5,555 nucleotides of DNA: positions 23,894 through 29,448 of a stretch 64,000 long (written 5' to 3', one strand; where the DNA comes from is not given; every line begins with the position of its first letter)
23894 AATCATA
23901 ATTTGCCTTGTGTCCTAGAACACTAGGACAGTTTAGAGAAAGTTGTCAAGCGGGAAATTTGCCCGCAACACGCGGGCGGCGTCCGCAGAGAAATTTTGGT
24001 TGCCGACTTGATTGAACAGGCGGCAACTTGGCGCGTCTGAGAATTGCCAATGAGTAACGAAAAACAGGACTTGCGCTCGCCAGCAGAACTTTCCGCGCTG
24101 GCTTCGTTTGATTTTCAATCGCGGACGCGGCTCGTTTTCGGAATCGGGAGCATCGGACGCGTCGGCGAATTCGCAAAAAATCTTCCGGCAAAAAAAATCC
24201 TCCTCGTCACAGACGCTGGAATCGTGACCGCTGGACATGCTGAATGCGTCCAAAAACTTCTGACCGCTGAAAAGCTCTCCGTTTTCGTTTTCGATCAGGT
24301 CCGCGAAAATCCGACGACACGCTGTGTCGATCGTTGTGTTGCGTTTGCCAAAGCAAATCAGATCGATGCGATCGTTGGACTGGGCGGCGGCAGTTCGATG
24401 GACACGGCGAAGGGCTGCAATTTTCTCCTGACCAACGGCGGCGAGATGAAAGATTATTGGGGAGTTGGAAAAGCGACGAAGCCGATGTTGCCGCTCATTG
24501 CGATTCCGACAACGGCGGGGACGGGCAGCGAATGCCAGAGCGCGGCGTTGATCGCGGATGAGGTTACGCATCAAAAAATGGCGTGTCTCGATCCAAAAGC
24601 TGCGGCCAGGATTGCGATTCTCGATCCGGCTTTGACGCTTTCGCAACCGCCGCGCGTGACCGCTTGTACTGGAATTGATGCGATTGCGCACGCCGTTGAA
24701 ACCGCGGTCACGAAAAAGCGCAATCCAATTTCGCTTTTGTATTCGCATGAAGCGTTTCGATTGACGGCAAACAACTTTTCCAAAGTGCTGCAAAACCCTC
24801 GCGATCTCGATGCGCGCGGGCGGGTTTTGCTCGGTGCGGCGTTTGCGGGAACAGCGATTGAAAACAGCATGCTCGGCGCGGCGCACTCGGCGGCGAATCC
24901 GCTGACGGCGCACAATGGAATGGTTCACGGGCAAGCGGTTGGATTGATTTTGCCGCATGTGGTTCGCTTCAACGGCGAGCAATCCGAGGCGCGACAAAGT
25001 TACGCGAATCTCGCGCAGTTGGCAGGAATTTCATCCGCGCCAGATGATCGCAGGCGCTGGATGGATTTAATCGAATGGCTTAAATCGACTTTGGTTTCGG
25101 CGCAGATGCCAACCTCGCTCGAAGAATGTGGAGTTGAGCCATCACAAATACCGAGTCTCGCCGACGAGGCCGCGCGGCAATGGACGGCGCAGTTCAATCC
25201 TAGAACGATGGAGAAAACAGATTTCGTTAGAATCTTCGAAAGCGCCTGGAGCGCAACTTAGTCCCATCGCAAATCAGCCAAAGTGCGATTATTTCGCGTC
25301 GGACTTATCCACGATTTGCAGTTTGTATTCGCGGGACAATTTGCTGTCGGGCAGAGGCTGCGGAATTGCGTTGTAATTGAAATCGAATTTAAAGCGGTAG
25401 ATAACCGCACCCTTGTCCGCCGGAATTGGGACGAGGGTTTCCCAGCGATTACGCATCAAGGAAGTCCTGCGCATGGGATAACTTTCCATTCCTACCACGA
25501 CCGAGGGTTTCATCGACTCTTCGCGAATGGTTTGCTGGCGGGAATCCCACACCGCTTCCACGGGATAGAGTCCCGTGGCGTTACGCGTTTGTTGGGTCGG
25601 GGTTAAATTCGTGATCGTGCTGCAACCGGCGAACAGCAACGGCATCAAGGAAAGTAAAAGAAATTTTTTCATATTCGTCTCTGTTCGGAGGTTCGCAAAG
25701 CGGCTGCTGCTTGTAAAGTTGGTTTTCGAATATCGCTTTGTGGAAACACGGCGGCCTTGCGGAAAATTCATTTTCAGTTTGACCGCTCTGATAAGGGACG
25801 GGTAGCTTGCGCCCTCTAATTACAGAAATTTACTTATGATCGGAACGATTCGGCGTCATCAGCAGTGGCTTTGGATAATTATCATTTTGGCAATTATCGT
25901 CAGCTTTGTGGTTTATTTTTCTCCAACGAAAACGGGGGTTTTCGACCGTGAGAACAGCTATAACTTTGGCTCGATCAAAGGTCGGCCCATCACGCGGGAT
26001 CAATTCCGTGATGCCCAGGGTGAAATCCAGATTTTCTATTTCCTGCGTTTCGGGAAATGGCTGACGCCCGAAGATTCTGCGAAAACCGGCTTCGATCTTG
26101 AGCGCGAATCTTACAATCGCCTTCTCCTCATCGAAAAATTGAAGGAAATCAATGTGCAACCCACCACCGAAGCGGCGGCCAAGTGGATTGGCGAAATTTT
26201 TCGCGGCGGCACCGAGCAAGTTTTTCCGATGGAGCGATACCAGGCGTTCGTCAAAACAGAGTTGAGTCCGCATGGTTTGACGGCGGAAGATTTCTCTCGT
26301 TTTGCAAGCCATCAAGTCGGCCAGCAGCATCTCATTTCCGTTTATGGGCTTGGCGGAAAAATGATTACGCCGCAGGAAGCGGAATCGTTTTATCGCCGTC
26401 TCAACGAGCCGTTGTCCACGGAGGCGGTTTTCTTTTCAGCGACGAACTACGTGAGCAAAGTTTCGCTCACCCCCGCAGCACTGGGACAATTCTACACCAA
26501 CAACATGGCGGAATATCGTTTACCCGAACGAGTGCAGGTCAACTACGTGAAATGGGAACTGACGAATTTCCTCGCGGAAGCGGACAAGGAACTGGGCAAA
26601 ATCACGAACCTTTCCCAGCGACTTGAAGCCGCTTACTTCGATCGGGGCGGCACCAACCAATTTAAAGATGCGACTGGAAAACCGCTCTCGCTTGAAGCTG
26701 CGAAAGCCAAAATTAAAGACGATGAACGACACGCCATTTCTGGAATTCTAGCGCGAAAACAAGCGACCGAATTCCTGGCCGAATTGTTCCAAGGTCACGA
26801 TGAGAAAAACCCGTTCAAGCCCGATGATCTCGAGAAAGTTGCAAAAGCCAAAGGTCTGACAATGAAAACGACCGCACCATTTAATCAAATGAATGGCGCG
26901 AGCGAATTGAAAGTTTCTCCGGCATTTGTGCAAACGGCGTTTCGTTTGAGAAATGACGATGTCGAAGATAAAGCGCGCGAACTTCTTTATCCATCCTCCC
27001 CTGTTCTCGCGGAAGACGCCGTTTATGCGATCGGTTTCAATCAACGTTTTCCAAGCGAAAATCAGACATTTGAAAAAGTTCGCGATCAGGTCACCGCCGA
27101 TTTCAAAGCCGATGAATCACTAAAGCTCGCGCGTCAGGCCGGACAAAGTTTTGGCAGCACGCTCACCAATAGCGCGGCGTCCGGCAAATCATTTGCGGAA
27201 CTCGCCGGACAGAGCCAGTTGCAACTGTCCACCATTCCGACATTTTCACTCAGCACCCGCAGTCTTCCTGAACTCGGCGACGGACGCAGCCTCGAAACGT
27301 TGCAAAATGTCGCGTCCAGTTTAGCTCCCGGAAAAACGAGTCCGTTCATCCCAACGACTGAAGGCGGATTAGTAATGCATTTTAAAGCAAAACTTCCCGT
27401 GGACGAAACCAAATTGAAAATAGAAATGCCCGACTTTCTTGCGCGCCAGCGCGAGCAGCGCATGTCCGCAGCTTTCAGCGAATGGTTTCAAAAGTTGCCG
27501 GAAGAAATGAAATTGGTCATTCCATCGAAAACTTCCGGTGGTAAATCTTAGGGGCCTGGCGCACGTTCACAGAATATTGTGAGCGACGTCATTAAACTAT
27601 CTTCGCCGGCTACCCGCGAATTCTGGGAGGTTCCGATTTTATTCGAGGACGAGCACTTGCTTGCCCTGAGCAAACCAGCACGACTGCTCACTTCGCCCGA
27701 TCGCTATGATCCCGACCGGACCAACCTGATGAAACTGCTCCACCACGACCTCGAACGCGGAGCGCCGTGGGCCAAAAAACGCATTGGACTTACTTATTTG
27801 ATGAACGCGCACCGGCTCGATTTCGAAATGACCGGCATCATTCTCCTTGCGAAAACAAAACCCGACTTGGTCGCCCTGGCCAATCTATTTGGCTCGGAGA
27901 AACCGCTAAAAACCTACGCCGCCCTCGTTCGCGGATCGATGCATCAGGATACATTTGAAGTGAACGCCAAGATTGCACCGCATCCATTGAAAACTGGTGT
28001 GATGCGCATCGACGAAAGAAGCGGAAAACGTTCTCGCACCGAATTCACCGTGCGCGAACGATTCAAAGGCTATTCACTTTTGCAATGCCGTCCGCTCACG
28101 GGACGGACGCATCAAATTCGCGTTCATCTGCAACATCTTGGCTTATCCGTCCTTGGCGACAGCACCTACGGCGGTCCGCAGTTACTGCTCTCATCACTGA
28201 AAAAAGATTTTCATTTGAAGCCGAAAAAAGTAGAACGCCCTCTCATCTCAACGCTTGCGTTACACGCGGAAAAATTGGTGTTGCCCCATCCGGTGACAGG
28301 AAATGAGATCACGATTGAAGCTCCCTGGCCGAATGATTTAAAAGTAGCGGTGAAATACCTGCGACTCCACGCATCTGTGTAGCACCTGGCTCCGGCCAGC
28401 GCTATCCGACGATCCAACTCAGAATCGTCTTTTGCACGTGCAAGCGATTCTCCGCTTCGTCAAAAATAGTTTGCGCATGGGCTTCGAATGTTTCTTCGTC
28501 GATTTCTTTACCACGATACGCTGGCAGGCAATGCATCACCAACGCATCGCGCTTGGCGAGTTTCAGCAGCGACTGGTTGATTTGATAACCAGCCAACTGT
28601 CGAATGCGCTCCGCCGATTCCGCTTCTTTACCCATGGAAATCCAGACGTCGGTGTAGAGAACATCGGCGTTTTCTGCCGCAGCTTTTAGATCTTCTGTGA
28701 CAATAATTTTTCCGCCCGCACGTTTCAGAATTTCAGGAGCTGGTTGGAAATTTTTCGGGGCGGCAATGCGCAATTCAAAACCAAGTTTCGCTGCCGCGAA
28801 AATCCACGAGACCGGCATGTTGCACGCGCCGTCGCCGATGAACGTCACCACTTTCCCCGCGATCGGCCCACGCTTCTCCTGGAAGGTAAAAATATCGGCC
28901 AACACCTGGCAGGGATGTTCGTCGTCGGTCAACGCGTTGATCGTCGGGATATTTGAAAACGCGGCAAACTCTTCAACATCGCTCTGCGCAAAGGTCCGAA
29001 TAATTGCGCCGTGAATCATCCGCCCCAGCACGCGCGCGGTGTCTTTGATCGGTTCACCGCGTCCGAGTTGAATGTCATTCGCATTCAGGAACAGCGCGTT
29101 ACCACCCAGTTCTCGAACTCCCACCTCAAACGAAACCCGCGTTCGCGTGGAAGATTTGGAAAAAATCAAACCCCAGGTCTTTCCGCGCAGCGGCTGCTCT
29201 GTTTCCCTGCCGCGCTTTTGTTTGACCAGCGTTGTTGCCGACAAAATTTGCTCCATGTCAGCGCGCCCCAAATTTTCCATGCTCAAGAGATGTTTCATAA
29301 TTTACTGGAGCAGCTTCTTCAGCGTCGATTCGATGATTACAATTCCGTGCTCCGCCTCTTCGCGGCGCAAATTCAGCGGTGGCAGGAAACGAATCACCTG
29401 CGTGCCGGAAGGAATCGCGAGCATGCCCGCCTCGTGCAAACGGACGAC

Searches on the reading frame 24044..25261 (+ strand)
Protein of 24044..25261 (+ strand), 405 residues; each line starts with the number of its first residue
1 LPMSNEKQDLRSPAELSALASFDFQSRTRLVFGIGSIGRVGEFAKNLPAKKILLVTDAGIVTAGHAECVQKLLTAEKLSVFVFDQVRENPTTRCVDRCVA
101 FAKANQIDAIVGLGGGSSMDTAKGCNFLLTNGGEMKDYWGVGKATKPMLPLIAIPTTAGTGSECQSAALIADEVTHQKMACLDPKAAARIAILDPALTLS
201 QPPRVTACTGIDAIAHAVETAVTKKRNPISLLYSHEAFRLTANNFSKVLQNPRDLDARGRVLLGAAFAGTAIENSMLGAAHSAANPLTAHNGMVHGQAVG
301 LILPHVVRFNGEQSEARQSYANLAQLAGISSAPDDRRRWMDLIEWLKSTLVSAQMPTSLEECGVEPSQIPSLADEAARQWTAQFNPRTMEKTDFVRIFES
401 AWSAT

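Call 62: search_protein_families(library=pfam, proteins=[window:24044-25261:+], max_evalue=0.0001)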
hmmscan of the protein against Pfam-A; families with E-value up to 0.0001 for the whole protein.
window:24044-25261:+ (405 aa): 3 families
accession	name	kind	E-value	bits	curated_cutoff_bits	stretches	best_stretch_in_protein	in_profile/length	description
PF00465.25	Fe-ADH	-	5.7e-50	169.6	31.3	1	28-195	2-168/168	Iron-containing alcohol dehydrogenase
PF25137.1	ADH_Fe_C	-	1.3e-34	120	27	1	206-402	1-194/194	Fe-containing alcohol dehydrogenase family, C-terminal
PF13685.12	Fe-ADH_2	-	9.5e-12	45.6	28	1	32-128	2-96/149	Iron-containing alcohol dehydrogenase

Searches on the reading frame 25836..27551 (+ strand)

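Call 62: search_protein_families(library=pfam, proteins=[window:25836-27551:+], max_evalue=0.0001)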
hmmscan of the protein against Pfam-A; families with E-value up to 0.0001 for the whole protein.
window:25836-27551:+ (571 aa): 3 families
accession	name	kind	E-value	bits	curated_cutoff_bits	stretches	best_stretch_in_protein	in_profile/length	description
PF13624.11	SurA_N_3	-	3.4e-09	37.2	27.2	1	1-160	1-155/162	SurA-like N-terminal domain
PF13623.11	SurA_N_2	-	1.7e-06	28.4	28.5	1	3-80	2-79/145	SurA-like N-terminal domain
PF13145.12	Rotamase_2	-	1.4e-05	26.3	27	0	411-526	26-115/121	PPIC-type PPIASE domain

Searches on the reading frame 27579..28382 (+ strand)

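Call 62: search_protein_families(library=pfam, proteins=[window:27579-28382:+], max_evalue=0.0001)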
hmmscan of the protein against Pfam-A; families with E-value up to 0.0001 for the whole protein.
window:27579-28382:+ (267 aa): 1 family
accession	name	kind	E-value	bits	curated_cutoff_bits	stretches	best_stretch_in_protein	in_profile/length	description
PF00849.27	PseudoU_synth_2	-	1.3e-21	77.9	26.8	1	26-186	1-152/152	RNA pseudouridylate synthase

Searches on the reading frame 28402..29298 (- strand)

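Call 62: search_protein_families(library=pfam, proteins=[window:28402-29298:-], max_evalue=0.0001)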
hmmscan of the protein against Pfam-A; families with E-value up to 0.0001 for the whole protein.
window:28402-29298:- (298 aa): 2 families
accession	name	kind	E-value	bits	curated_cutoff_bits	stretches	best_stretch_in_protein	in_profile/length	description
PF00185.30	OTCace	-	7.1e-51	172.8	29.4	1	148-295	2-156/157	Aspartate/ornithine carbamoyltransferase, Asp/Orn binding domain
PF02729.26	OTCace_N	-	2.1e-46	158.1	29.9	1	2-141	1-148/148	Aspartate/ornithine carbamoyltransferase, carbamoyl-P binding domain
